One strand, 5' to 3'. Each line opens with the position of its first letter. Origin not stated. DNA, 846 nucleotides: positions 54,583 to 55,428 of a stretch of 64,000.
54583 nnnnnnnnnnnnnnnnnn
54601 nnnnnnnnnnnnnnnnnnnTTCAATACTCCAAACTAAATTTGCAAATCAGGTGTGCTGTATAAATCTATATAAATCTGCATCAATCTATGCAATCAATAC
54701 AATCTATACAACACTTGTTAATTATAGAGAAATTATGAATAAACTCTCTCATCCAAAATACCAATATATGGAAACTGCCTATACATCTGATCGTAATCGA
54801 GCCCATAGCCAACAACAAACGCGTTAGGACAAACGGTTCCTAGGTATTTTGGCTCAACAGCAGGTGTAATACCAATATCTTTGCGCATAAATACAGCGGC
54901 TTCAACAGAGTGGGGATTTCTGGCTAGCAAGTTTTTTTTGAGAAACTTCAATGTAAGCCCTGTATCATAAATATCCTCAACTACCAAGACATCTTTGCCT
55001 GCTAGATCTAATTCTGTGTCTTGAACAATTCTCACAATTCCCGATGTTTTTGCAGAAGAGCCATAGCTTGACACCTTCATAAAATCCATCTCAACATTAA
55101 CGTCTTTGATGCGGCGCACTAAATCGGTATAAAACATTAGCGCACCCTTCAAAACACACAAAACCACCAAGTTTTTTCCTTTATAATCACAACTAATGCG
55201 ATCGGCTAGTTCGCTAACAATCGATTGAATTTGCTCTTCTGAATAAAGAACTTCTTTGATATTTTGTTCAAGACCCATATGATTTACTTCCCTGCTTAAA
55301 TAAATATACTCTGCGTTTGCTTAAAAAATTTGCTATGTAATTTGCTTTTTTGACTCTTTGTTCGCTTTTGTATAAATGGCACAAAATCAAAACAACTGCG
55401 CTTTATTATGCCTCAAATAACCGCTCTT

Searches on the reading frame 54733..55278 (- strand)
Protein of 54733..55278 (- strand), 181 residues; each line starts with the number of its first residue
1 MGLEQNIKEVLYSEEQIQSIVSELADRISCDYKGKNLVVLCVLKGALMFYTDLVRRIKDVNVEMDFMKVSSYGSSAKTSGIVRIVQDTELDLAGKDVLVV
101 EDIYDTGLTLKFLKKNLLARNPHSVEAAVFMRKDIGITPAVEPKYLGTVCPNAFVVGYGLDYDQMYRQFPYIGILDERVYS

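Call 6: search_protein_families(library=pfam, proteins=[window:54733-55278:-], max_evalue=0.001)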
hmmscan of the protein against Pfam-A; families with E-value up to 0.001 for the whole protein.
window:54733-55278:- (181 aa): 1 family
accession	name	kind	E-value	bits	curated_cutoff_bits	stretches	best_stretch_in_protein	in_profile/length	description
PF00156.33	Pribosyltran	-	4.8e-25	88.1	26.3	1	15-162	9-157/158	Phosphoribosyl transferase domain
